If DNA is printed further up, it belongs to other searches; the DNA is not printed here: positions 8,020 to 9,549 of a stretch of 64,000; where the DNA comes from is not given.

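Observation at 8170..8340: SpoVT/AbrB-like swapped-hairpin domain fused to the N-terminus of the Cmo-like radical SAM/SPASM enzyme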

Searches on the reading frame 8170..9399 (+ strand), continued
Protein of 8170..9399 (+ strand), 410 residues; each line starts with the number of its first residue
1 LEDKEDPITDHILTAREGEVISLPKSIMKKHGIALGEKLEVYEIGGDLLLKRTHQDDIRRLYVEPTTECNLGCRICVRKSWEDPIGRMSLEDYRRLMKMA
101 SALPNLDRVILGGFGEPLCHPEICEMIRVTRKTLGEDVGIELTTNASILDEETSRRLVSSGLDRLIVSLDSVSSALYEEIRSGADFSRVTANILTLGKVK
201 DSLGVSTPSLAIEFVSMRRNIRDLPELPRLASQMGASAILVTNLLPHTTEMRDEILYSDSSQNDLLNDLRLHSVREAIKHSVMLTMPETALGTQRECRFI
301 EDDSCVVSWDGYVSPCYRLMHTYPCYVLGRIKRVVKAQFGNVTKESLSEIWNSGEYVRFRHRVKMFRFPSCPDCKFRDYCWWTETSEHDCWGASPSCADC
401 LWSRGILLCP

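Call 62: find_homologous_proteins(query=P0142, max_evalue=1e-20)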
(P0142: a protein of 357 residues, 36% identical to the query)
Query P0142 (357 aa): 139 proteins with E <= 1e-20 among 1509 candidates; the best 120 are listed.
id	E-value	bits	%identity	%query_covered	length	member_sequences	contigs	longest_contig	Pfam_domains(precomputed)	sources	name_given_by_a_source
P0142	6.4e-243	823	100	100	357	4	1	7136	PF13186.12,PF04055.28,PF13353.12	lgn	-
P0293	4.6e-106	373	48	98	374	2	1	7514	PF13186.12,PF04055.28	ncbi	-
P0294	1.9e-102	361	47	98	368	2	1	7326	PF13186.12,PF04055.28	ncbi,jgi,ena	-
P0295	6.4e-99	350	45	100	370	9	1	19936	PF13186.12,PF04055.28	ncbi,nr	ncbi:MAG: tungsten cofactor oxidoreductase radical SAM maturase [Thermoproteales archaeon]|nr:tungst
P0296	1.1e-98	349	43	100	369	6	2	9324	PF13186.12,PF04055.28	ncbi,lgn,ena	-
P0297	3.5e-97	344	43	98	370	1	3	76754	PF13186.12,PF04055.28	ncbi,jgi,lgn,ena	-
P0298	7.0e-97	343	44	98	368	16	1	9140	PF13186.12,PF04055.28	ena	-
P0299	2.2e-95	338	45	98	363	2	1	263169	PF13186.12,PF04055.28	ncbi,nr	ncbi:MAG: tungsten cofactor oxidoreductase radical SAM maturase [archaeon GB-1867-005]|nr:tungsten c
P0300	5.5e-94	333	43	98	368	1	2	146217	PF13186.12,PF04055.28,PF13353.12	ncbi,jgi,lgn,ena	-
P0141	1.6e-93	332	44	98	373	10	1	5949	PF13186.12,PF04055.28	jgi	-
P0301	1.1e-92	329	42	98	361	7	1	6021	PF13186.12,PF04055.28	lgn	-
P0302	6.5e-92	326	42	98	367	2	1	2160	PF13186.12,PF04055.28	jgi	-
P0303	1.7e-90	322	44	97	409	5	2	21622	PF13186.12,PF04055.28,PF13353.12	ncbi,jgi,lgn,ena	-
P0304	7.8e-90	320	43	98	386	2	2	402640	PF13186.12,PF04055.28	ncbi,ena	ncbi:MAG: tungsten cofactor oxidoreductase radical SAM maturase [Candidatus Njordarchaeales archaeon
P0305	3.5e-87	311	43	97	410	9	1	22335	PF13186.12,PF04055.28,PF13353.12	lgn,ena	-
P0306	2.3e-86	308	41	100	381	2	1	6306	PF13186.12,PF04055.28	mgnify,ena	mgnify:CR=1 FL=1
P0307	2.9e-86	308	40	98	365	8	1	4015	PF13186.12,PF04055.28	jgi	-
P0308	1.2e-85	306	42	97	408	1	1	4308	PF13186.12,PF04055.28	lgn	-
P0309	2.0e-85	305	41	97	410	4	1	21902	PF13186.12,PF04055.28,PF13353.12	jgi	-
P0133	4.9e-85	304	39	97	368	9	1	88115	PF13186.12,PF04055.28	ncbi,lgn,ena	-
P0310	1.4e-78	283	40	99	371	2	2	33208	PF13186.12,PF04055.28,PF13353.12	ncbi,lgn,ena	-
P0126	8.4e-78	280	39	98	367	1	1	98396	PF13186.12,PF04055.28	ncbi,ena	-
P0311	4.5e-77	278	38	97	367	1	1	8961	PF13186.12,PF04055.28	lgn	-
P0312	5.5e-77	277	38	97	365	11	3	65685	PF13186.12,PF04055.28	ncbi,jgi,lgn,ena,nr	ncbi:MAG: tungsten cofactor oxidoreductase radical SAM maturase [Caldisericaceae bacterium]|nr:tungs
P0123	1.6e-76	276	36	97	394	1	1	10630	PF13186.12,PF04055.28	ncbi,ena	-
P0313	1.9e-76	276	35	97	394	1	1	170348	PF13186.12,PF04055.28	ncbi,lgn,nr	ncbi:MAG: tungsten cofactor oxidoreductase radical SAM maturase [Firmicutes bacterium]|nr:tungsten c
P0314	7.0e-76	274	37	97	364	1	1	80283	PF13186.12,PF04055.28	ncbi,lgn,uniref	ncbi:tungsten cofactor oxidoreductase radical SAM maturase [Desulfitispora alkaliphila]|uniref:tungs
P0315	7.9e-76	274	38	97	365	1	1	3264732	PF13186.12,PF04055.28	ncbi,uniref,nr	ncbi:tungsten cofactor oxidoreductase radical SAM maturase [Natranaerofaba carboxydovora]|uniref:tun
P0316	2.8e-75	272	40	98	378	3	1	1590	PF13186.12,PF04055.28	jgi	-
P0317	7.3e-75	270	38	97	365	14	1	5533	PF13186.12,PF04055.28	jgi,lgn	jgi:tungsten cofactor oxidoreducase radical SAM maturase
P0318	2.2e-74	269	37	99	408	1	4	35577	PF13186.12,PF04055.28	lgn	-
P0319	2.2e-74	269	38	98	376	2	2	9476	PF13186.12,PF04055.28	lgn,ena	-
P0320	2.4e-74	269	39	98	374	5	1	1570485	PF13186.12,PF04055.28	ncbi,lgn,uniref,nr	ncbi:Radical SAM domain protein [Staphylothermus marinus F1]|uniref:Radical SAM domain protein n=1 T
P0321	3.6e-74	268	38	97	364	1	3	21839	PF13186.12,PF04055.28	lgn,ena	-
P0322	3.8e-74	268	36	97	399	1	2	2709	PF13186.12,PF04055.28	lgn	-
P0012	3.8e-74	268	36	97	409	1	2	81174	PF13186.12,PF04055.28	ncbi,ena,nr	ncbi:MAG: tungsten cofactor oxidoreductase radical SAM maturase [Clostridia bacterium]|nr:tungsten c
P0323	4.8e-74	268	36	99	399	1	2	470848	PF13186.12,PF04055.28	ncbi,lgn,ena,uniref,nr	ncbi:tungsten cofactor oxidoreductase radical SAM maturase [Sporomusa sphaeroides]|uniref:tungsten c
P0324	5.1e-74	268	38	98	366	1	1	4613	PF13186.12,PF04055.28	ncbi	-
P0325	6.2e-74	267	36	97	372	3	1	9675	PF13186.12,PF04055.28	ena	-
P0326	1.1e-73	267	37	97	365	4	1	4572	PF13186.12,PF04055.28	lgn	-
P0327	1.9e-73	266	36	97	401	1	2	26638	PF13186.12,PF04055.28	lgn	-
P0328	4.7e-73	264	38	97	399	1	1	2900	PF13186.12,PF04055.28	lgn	-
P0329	4.7e-73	264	36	97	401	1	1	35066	PF13186.12,PF04055.28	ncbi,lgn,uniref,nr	ncbi:tungsten cofactor oxidoreducase radical SAM maturase [Anaerovirgula multivorans]|uniref:Tungste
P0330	9.3e-73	263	36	99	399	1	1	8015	PF13186.12,PF04055.28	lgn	-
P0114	9.8e-73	263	36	99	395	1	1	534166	PF13186.12,PF04055.28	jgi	-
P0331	1.9e-72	262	36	97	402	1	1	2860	PF13186.12,PF04055.28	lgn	-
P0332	2.7e-72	262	36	99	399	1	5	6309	PF13186.12,PF04055.28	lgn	-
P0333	2.7e-72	262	36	97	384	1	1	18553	PF13186.12,PF04055.28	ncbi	-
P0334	3.3e-72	262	38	98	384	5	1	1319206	PF13186.12,PF04055.28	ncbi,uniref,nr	ncbi:tungsten cofactor oxidoreductase radical SAM maturase [Fervidicoccus fontis]|uniref:Putative me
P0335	4.5e-72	261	36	97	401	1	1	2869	PF13186.12,PF04055.28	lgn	-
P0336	5.7e-72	261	37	97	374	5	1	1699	PF13186.12,PF04055.28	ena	-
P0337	1.1e-71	260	37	97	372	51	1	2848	PF13186.12,PF04055.28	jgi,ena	-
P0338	1.1e-71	260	37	97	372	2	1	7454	PF13186.12,PF04055.28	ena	-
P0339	1.3e-71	260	36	97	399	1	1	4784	PF13186.12,PF04055.28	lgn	-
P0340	1.3e-71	260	36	97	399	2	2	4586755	PF13186.12,PF04055.28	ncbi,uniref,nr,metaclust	ncbi:tungsten cofactor oxidoreductase radical SAM maturase [Clostridium formicaceticum]|uniref:Pyrro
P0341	1.7e-71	259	34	99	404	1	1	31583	PF13186.12,PF04055.28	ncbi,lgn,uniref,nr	ncbi:tungsten cofactor oxidoreductase radical SAM maturase [Desulfohalotomaculum tongense]|uniref:tu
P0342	1.9e-71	259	35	97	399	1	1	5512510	PF13186.12,PF04055.28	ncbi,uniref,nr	ncbi:tungsten cofactor oxidoreductase radical SAM maturase [Petroclostridium sp. X23]|uniref:tungste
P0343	2.7e-71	259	37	99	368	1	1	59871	PF13186.12,PF04055.28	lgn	-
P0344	2.9e-71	259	36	97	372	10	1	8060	PF13186.12,PF04055.28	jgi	-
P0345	3.6e-71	258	36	97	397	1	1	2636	PF13186.12,PF04055.28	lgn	-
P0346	6.9e-71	257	34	99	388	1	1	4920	PF13186.12,PF04055.28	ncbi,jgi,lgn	jgi:tungsten cofactor oxidoreducase radical SAM maturase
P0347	1.1e-70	257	36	98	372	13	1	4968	PF13186.12,PF04055.28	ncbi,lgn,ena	-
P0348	1.9e-70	256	36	97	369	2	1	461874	PF13186.12,PF04055.28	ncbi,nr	ncbi:MAG: tungsten cofactor oxidoreductase radical SAM maturase [Geosporobacter ferrireducens]|nr:tu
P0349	2.8e-70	255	37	98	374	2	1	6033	PF13186.12,PF04055.28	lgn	-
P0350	3.2e-70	255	37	99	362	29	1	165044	PF13186.12,PF04055.28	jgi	jgi:radical SAM protein with 4Fe4S-binding SPASM domain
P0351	3.3e-70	255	36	97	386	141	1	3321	PF13186.12,PF04055.28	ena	-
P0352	4.0e-70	255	37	98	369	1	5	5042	PF13186.12,PF04055.28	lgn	-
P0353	6.3e-70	254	35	98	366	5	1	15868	PF13186.12,PF04055.28,PF13353.12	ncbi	ncbi:MAG: radical SAM protein [Sulfolobales archaeon]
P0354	6.5e-70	254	36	97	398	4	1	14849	PF13186.12,PF04055.28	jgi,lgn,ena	-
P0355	6.5e-70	254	35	99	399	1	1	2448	PF13186.12,PF04055.28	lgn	-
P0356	6.8e-70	254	38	96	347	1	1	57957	PF13186.12,PF04055.28,PF13353.12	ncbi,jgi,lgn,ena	-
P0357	8.2e-70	254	36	97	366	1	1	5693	PF13186.12,PF04055.28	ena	-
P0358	1.2e-69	253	36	99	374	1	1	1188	PF13186.12,PF04055.28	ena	-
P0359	1.6e-69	253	36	97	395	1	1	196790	PF13186.12,PF04055.28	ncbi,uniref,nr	ncbi:tungsten cofactor oxidoreductase radical SAM maturase [Fusibacter paucivorans]|uniref:Tungsten 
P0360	1.8e-69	253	35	97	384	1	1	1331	PF13186.12,PF04055.28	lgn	-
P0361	2.0e-69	253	36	97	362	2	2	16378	PF13186.12,PF04055.28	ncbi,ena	-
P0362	2.3e-69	252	36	97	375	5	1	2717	PF13186.12,PF04055.28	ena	-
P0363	5.5e-69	251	35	98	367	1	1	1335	PF13186.12,PF04055.28,PF13353.12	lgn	-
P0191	8.0e-69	251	38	98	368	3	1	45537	PF13186.12,PF04055.28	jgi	-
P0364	8.2e-69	251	38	97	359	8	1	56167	PF13186.12,PF04055.28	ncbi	-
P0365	8.2e-69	250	33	99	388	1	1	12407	PF13186.12,PF04055.28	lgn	-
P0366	8.4e-69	250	36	97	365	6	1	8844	PF13186.12,PF04055.28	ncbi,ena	-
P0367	1.5e-68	250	35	99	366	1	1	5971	PF13186.12,PF04055.28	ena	-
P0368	1.8e-68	249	35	97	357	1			PF13186.12,PF04055.28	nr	nr:cofactor modifying protein [Pyrococcus furiosus DSM 3638]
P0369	2.2e-68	249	36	97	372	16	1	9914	PF13186.12,PF04055.28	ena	-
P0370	2.2e-68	249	36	100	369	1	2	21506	PF13186.12,PF04055.28,PF13353.12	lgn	-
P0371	2.9e-68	249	34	99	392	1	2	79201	PF13186.12,PF04055.28,PF13353.12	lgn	-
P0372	3.6e-68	248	35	97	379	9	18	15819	PF13186.12,PF04055.28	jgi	jgi:Fe-coproporphyrin III synthase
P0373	4.3e-68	248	36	99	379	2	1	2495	PF13186.12,PF04055.28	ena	-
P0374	7.5e-68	247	36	99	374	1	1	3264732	PF13186.12,PF04055.28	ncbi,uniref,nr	ncbi:tungsten cofactor oxidoreductase radical SAM maturase [Natranaerofaba carboxydovora]|uniref:tun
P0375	9.9e-68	247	35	99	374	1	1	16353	PF13186.12,PF04055.28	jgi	-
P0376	1.6e-67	246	35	97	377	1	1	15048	PF13186.12,PF04055.28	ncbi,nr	ncbi:MAG: tungsten cofactor oxidoreductase radical SAM maturase [Bacillota bacterium]|nr:tungsten co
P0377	1.7e-67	246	36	97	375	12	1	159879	PF13186.12,PF04055.28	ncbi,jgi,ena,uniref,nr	ncbi:tungsten cofactor oxidoreductase radical SAM maturase [Thermococcus sp.]|uniref:tungsten cofact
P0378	2.0e-67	246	36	98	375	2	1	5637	PF13186.12,PF04055.28,PF13353.12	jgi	jgi:tungsten cofactor oxidoreducase radical SAM maturase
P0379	2.6e-67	246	35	98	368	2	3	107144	PF13186.12,PF04055.28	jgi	-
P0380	2.6e-67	246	35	98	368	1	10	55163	PF13186.12,PF04055.28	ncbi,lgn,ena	-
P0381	2.6e-67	246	35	98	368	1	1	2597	PF13186.12,PF04055.28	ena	-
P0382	3.1e-67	245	35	98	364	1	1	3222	PF13186.12,PF04055.28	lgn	-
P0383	4.1e-67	245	35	100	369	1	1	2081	PF13186.12,PF04055.28,PF13353.12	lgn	-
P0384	4.1e-67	245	39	98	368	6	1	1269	PF13186.12,PF04055.28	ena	-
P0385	4.1e-67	245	33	97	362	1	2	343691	PF13186.12,PF04055.28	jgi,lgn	jgi:tungsten cofactor oxidoreducase radical SAM maturase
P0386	7.7e-67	244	35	97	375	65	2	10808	PF13186.12,PF04055.28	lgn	-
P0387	1.0e-66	244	36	98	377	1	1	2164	PF13186.12,PF04055.28,PF13353.12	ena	-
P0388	1.4e-66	243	36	97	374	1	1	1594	PF13186.12,PF04055.28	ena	-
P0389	1.8e-66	243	32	100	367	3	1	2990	PF13186.12,PF04055.28,PF13353.12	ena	-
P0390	1.5e-65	240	35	97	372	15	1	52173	PF13186.12,PF04055.28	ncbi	-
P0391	3.5e-65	239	35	98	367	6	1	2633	PF13186.12,PF04055.28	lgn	-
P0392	4.7e-65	238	34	98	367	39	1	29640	PF13186.12,PF04055.28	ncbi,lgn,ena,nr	ncbi:MAG: radical SAM protein [Desulfurococcaceae archaeon]|nr:radical SAM protein [Desulfurococcace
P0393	6.1e-65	238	34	97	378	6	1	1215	PF13186.12,PF04055.28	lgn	-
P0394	1.6e-64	236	33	97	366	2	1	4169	PF13186.12,PF04055.28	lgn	-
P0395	1.8e-64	236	35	98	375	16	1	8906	PF13186.12,PF04055.28,PF13353.12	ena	-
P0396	3.1e-64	235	36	89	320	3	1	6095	PF13186.12,PF04055.28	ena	-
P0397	4.9e-64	235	37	98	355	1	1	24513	PF13186.12,PF04055.28,PF13353.12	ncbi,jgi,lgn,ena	-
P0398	5.8e-64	235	34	99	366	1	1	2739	PF13186.12,PF04055.28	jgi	jgi:tungsten cofactor oxidoreducase radical SAM maturase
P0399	9.0e-64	234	34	98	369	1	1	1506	PF13186.12,PF04055.28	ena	-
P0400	1.6e-63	233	35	98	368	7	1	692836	PF13186.12,PF04055.28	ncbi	-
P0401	1.6e-63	233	34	89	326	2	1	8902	PF13186.12,PF04055.28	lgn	-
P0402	2.4e-63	233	33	97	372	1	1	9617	PF13186.12,PF04055.28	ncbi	-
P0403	1.1e-62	230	32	99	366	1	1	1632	PF13186.12,PF04055.28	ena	-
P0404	2.6e-62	229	36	98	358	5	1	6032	PF13186.12,PF04055.28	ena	-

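Call 64: find_encoding_contigs(protein=P0377, flank=5000, max_places=2)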
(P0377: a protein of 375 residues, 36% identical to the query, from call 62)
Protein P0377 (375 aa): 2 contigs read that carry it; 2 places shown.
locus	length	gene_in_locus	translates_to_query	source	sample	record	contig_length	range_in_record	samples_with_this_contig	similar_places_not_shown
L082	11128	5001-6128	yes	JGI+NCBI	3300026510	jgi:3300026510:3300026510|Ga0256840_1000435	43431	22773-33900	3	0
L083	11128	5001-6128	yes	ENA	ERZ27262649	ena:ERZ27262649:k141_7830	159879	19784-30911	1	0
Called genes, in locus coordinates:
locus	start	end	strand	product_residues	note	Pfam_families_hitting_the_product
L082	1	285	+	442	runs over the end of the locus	PF01266:DAO (faint), PF03486:HI0933_like (faint), PF07992:Pyr_redox_2, PF13241:NAD_binding_7 (faint), PF13450:NAD_binding_8 (faint), PF13738:Pyr_redox_3, PF00070:Pyr_redox, PF02852:Pyr_redox_dim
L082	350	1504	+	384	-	PF01513:NAD_kinase, PF00781:DAGK_cat (weak), PF20143:NAD_kinase_C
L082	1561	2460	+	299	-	-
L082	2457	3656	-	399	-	PF00155:Aminotran_1_2 (faint), PF00266:Aminotran_5, PF01212:Beta_elim_lyase (weak)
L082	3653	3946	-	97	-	-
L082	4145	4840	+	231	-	PF14681:UPRTase, PF00156:Pribosyltran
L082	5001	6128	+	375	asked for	PF04055:Radical_SAM, PF13186:SPASM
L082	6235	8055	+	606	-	PF02730:AFOR_N, PF01314:AFOR_C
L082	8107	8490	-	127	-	PF02579:Nitro_FeMo-Co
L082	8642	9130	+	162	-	PF00582:Usp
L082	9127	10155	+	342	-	PF13593:SBF_like, PF01758:SBF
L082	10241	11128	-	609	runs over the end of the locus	PF00724:Oxidored_FMN, PF01262:AlaDh_PNT_C (faint), PF07992:Pyr_redox_2, PF00070:Pyr_redox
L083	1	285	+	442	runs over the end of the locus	PF01266:DAO (faint), PF03486:HI0933_like (faint), PF07992:Pyr_redox_2, PF13241:NAD_binding_7 (faint), PF13450:NAD_binding_8 (faint), PF13738:Pyr_redox_3, PF00070:Pyr_redox, PF02852:Pyr_redox_dim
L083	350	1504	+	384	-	PF01513:NAD_kinase, PF00781:DAGK_cat (weak), PF20143:NAD_kinase_C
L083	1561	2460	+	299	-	-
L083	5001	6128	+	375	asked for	PF04055:Radical_SAM, PF13186:SPASM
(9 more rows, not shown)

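Call 65: find_encoding_contigs(protein=P0129, flank=5000, max_places=2)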
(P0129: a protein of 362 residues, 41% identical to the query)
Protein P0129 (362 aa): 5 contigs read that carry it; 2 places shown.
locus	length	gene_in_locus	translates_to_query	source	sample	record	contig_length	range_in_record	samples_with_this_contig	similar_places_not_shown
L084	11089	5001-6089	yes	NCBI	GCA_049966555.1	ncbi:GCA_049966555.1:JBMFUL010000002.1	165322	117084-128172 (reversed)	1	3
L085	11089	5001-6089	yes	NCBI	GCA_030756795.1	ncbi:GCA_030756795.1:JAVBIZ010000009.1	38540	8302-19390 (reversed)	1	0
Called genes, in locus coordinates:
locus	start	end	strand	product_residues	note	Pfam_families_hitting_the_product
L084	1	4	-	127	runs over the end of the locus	-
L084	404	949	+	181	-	PF13240:Zn_Ribbon_1, PF24463:DUF7577 (weak), PF19609:DUF6114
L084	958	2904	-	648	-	PF01935:DUF87, PF05872:HerA_C (weak), PF10412:TrwB_AAD_bind, PF12696:TraG-D_C (faint)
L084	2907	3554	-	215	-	-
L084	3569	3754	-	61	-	-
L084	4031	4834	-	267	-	PF01073:3Beta_HSD, PF01370:Epimerase, PF05368:NmrA (weak), PF07993:NAD_binding_4 (faint), PF13460:NAD_binding_10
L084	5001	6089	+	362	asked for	PF04055:Radical_SAM, PF13186:SPASM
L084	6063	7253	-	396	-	PF01546:Peptidase_M20, PF07687:M20_dimer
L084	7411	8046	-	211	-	PF01015:Ribosomal_S3Ae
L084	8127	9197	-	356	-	PF01321:Creatinase_N, PF00557:Peptidase_M24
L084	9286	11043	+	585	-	PF00654:Voltage_CLC, PF00571:CBS (weak)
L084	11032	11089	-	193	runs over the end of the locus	PF01712:dNK (weak), PF02223:Thymidylate_kin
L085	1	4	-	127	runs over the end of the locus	-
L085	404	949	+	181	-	PF13240:Zn_Ribbon_1, PF24463:DUF7577 (weak), PF19609:DUF6114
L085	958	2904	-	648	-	PF01935:DUF87, PF05872:HerA_C (weak), PF10412:TrwB_AAD_bind, PF12696:TraG-D_C (faint)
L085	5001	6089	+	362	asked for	PF04055:Radical_SAM, PF13186:SPASM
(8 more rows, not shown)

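Call 66: find_encoding_contigs(protein=P0139, flank=5000, max_places=1)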
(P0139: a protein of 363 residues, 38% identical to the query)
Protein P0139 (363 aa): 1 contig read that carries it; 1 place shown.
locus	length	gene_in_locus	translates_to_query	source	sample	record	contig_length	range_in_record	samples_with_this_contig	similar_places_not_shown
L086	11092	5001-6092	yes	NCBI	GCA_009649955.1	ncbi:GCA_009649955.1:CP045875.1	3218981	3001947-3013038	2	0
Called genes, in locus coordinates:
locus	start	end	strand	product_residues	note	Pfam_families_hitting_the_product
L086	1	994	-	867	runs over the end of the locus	PF02861:Clp_N, PF05621:TniB (weak), PF23569:NBD_SMAX1, PF00004:AAA, PF17871:AAA_lid_9, PF07724:AAA_2, PF07728:AAA_5, PF10431:ClpB_D2-small, +8 more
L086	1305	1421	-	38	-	-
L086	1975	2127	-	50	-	-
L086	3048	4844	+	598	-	PF02730:AFOR_N, PF01314:AFOR_C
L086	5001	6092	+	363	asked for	PF04055:Radical_SAM, PF13186:SPASM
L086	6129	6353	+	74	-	PF02597:ThiS, PF14451:Ub-Mut7C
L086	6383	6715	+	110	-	-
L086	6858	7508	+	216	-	PF06971:Put_DNA-bind_N, PF02629:CoA_binding, PF01408:GFO_IDH_MocA (weak)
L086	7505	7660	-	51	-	-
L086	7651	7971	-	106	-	PF04358:DsrC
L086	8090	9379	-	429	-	PF13180:PDZ_2 (faint), PF17820:PDZ_6 (weak)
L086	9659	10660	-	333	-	PF22694:CtpB_N-like, PF00595:PDZ, PF13180:PDZ_2, PF17820:PDZ_6, PF03572:Peptidase_S41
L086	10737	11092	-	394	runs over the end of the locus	PF24568:CC_PcsB, PF01551:Peptidase_M23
